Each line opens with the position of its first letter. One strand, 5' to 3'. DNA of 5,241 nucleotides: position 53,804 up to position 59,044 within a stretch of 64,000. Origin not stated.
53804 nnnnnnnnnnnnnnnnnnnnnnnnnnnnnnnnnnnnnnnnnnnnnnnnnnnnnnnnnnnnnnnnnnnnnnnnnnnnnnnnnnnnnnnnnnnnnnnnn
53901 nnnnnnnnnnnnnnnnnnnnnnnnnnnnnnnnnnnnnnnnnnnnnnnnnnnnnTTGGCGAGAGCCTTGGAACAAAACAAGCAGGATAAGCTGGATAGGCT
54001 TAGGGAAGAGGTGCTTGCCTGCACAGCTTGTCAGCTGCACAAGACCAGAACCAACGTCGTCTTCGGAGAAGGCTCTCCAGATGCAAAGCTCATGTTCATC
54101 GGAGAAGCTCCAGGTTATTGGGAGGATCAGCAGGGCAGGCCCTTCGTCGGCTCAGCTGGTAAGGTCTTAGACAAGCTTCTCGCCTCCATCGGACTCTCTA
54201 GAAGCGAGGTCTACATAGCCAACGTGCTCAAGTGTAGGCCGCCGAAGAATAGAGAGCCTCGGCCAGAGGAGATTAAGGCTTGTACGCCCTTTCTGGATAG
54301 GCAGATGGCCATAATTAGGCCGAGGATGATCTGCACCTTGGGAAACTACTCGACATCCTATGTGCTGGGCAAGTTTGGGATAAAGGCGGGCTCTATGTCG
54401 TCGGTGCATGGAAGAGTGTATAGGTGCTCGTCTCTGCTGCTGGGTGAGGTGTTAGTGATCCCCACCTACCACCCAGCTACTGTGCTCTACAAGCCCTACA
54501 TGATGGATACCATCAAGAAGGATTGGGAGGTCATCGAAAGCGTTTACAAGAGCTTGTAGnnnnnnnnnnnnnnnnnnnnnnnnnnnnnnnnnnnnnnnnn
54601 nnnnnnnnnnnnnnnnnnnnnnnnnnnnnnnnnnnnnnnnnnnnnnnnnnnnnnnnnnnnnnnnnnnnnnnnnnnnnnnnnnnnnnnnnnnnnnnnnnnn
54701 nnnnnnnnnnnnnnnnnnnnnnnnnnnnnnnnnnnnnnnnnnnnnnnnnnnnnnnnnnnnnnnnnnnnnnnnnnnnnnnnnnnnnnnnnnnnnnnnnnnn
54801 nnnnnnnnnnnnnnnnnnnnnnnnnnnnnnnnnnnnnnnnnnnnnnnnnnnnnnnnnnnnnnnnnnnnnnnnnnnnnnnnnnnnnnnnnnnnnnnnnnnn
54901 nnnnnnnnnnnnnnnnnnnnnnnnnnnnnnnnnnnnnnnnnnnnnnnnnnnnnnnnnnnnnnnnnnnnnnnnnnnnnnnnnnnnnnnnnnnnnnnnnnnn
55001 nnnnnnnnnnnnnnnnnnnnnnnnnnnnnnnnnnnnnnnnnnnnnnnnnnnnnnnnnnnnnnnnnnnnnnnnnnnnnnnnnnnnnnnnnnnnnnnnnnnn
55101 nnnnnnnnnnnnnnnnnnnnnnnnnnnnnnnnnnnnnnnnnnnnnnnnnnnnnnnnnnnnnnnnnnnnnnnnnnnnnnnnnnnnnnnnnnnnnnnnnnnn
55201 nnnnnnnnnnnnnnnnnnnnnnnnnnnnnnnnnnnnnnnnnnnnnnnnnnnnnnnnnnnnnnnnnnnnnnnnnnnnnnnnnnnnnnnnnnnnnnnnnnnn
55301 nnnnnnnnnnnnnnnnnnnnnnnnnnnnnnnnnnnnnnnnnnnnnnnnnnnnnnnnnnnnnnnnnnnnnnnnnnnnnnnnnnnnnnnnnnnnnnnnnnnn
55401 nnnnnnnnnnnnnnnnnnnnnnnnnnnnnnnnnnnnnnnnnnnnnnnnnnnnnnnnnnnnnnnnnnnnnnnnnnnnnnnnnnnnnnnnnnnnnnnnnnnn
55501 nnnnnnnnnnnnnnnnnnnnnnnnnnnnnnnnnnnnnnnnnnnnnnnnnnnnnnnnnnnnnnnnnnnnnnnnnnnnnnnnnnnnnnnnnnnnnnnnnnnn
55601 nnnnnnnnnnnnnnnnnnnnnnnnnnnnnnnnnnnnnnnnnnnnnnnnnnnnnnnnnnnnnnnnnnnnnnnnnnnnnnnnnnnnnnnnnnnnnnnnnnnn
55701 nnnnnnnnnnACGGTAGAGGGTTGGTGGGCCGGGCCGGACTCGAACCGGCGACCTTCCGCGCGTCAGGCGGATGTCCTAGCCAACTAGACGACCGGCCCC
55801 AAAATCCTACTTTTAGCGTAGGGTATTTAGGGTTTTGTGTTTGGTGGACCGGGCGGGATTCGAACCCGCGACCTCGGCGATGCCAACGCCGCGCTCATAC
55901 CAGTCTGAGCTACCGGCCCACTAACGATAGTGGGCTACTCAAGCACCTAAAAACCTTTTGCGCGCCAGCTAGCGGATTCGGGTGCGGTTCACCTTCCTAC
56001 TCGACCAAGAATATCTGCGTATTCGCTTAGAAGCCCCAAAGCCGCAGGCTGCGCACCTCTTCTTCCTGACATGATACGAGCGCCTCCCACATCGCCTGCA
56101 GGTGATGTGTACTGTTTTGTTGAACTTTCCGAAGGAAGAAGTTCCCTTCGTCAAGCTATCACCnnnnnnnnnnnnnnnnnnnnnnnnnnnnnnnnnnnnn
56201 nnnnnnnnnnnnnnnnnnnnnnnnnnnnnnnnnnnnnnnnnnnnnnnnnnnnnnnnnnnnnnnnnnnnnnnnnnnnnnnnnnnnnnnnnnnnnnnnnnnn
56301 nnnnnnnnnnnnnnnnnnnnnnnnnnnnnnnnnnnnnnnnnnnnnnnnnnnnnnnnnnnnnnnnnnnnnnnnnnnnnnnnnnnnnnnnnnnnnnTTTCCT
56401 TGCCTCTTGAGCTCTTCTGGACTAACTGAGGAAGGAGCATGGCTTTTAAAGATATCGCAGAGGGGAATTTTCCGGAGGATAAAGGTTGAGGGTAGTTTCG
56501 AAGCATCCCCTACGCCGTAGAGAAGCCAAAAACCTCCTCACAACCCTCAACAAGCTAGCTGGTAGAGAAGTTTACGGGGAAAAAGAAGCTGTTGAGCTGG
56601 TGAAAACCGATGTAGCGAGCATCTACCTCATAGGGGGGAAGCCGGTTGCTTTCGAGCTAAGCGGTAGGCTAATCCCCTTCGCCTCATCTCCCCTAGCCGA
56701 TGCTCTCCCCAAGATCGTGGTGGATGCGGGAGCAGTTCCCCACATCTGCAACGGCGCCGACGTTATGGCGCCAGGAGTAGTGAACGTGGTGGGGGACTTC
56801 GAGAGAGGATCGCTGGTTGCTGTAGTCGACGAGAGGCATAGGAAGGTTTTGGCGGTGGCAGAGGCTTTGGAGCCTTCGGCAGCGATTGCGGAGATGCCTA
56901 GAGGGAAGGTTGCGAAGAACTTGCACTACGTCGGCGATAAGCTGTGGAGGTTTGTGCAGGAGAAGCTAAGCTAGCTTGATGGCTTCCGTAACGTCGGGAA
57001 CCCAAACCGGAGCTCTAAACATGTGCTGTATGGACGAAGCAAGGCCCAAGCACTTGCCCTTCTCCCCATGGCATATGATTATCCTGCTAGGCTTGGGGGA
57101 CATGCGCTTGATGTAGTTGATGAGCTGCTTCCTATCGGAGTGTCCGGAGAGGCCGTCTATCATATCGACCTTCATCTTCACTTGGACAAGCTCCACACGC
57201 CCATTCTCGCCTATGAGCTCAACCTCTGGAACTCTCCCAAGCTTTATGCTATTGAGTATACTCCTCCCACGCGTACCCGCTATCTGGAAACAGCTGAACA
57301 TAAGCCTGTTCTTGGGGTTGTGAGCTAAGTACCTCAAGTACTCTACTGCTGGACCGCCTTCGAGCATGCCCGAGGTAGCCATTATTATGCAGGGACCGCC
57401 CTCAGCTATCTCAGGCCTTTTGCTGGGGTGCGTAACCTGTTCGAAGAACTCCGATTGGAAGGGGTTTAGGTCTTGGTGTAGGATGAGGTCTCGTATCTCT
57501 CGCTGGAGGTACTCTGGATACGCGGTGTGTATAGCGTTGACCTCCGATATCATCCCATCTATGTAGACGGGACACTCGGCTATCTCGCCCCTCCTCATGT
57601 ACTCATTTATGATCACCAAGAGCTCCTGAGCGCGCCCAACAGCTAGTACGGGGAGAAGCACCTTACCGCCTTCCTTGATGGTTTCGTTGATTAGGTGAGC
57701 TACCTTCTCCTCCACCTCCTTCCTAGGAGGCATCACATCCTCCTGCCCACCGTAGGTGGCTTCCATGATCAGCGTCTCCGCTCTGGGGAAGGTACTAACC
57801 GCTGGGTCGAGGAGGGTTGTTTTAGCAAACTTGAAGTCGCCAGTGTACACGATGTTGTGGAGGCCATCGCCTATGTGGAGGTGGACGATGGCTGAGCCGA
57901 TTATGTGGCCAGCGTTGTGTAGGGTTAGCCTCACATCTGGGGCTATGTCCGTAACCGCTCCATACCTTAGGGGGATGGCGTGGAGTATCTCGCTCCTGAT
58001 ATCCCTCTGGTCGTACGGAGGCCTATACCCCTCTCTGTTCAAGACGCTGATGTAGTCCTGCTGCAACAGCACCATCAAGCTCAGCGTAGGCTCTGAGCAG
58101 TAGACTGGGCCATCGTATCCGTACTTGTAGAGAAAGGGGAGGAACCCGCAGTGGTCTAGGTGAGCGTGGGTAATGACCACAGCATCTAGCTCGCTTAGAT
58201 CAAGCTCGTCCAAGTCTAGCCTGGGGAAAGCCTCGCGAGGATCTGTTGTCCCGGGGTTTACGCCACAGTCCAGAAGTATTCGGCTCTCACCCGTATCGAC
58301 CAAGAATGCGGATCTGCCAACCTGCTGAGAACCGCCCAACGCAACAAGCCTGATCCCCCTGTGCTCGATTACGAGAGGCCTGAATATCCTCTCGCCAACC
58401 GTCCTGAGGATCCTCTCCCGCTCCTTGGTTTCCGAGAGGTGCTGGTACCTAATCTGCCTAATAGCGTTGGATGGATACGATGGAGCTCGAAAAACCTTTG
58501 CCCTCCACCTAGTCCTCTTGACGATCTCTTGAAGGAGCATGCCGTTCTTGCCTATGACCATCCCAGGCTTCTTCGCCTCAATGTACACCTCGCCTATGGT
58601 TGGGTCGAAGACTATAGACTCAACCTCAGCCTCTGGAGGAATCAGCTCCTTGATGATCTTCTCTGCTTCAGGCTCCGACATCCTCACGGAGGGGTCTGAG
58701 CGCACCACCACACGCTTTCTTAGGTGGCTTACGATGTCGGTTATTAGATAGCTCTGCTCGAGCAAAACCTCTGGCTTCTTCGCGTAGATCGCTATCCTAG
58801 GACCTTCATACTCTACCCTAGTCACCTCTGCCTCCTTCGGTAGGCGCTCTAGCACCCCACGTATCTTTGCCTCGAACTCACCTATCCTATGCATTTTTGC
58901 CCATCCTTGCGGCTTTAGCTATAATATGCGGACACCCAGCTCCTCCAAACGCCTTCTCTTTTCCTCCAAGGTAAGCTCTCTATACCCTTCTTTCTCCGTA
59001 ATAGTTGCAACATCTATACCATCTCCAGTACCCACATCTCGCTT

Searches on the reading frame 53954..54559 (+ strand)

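Call 85: search_protein_families(library=pfam, proteins=[window:53954-54559:+], max_evalue=0.01)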
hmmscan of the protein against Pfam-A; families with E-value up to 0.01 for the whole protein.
window:53954-54559:+ (201 aa): 1 family
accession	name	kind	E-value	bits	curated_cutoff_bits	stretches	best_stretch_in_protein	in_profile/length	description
PF03167.25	UDG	-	2.2e-38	131.9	24.3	1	37-188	1-128/141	Uracil DNA glycosylase superfamily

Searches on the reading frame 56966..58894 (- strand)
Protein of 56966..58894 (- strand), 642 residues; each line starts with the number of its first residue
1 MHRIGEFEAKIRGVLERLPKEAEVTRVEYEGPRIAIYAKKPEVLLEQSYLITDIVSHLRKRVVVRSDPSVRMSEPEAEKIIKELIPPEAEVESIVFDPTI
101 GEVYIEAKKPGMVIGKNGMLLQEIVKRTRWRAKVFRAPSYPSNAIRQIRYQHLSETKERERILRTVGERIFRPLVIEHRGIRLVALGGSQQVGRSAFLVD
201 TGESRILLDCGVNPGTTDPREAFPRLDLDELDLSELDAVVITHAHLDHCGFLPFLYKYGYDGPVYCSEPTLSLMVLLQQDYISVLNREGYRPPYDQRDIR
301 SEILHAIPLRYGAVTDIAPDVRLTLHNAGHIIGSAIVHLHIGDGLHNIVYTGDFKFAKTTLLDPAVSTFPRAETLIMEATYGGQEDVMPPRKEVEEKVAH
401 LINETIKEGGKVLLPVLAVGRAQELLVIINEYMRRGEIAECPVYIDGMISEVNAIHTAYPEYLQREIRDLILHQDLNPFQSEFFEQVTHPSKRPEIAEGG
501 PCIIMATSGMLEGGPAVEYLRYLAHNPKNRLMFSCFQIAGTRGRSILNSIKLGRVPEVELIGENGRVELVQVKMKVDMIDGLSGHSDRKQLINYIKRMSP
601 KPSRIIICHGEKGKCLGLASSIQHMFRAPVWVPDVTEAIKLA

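Call 33: find_encoding_contigs(protein=window:56966-58894:-, flank=10000, max_places=2)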
Protein window:56966-58894:- (642 aa): 1 contig read that carries it; 1 place shown.
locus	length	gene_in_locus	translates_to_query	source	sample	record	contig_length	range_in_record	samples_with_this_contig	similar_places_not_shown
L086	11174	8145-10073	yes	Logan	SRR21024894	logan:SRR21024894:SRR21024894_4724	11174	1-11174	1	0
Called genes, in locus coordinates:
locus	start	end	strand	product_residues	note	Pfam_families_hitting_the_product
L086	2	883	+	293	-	?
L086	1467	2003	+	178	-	PF01467:CTP_transf_like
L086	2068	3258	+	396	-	PF00266:Aminotran_5, PF00155:Aminotran_1_2 (weak)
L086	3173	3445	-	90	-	PF01294:Ribosomal_L13e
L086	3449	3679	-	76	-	PF01455:HupF_HypC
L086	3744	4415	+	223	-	PF00149:Metallophos, PF12850:Metallophos_2, PF14582:Metallophos_3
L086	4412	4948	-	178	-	PF01928:CYTH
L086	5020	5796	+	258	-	PF00254:FKBP_C, PF22199:FKBP26_IF, PF18046:FKBP26_C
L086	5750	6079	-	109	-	PF03684:UPF0179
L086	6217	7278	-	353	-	PF00465:Fe-ADH, PF13685:Fe-ADH_2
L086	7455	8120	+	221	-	PF00227:Proteasome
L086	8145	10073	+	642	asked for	PF17214:KH_TffA, PF00753:Lactamase_B, PF16661:Lactamase_B_6, PF23023:Anti-Pycsar_Apyc1, PF12706:Lactamase_B_2, PF10996:Beta-Casp, PF07521:RMMBL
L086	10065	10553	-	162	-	PF09183:DUF1947, PF01472:PUA, PF26292:PUA_elF2D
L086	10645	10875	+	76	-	PF01423:LSM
